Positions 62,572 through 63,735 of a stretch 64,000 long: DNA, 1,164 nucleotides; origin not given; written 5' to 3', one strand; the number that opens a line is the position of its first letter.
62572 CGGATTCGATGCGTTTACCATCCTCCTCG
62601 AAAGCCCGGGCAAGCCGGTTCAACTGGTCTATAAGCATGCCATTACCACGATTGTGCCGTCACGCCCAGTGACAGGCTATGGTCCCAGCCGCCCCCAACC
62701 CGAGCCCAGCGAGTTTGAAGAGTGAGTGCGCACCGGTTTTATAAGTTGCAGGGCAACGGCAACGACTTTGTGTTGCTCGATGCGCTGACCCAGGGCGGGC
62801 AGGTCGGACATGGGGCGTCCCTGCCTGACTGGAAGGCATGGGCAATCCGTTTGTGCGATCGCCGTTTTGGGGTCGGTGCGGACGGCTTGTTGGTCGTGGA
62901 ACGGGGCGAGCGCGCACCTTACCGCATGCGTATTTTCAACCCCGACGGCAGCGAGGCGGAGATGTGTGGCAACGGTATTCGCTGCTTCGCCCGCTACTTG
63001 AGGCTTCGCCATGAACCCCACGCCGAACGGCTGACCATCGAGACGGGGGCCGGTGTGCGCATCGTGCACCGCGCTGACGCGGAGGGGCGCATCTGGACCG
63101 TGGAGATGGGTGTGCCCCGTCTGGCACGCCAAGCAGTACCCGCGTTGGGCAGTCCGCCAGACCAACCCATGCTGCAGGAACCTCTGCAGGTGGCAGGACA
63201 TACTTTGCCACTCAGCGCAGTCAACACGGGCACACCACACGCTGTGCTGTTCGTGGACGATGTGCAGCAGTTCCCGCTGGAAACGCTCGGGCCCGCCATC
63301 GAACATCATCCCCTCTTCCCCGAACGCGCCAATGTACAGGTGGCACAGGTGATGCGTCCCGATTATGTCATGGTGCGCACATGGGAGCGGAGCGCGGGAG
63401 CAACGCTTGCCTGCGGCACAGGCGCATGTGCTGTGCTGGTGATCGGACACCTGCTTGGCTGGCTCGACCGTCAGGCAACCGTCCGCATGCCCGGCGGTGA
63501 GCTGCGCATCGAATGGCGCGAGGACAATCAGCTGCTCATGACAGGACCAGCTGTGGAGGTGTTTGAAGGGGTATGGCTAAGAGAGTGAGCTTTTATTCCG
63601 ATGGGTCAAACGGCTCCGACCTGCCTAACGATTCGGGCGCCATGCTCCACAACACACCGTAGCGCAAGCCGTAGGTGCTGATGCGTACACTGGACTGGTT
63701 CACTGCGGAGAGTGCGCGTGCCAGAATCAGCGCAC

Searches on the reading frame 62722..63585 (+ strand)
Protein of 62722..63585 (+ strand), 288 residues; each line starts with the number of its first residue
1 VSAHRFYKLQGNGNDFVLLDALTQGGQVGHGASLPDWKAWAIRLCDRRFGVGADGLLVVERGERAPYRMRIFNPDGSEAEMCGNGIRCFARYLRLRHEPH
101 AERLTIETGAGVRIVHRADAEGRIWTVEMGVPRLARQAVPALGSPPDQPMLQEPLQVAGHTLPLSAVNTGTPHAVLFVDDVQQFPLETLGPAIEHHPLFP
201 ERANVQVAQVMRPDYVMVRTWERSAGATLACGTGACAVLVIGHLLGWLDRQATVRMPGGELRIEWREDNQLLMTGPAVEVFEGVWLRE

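Call 64: find_encoding_contigs(protein=window:62722-63585:+, flank=10000, max_places=4)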
Protein window:62722-63585:+ (288 aa): 2 contigs read that carry it; 2 places shown.
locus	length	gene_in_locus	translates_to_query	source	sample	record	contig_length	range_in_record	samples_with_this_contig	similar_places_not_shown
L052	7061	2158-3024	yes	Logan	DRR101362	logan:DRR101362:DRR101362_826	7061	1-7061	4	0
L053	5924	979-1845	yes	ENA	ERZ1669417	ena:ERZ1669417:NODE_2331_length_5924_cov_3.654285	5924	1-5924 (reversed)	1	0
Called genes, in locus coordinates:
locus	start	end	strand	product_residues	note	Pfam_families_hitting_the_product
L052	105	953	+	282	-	PF00481:PP2C, PF13672:PP2C_2, PF07228:SpoIIE (weak)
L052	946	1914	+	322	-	PF01745:IPT (weak), PF01715:IPPT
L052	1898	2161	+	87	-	PF17209:Hfq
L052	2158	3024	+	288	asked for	PF01678:DAP_epimerase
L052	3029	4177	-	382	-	PF02541:Ppx-GppA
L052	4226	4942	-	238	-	PF02308:MgtC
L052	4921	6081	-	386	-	PF00083:Sugar_tr (weak), PF07690:MFS_1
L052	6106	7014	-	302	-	PF00763:THF_DHG_CYH, PF02882:THF_DHG_CYH_C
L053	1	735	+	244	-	?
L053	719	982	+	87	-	PF17209:Hfq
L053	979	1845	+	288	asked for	PF01678:DAP_epimerase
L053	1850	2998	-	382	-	PF02541:Ppx-GppA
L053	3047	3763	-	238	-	PF02308:MgtC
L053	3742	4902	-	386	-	PF00083:Sugar_tr (weak), PF07690:MFS_1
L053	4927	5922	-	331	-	?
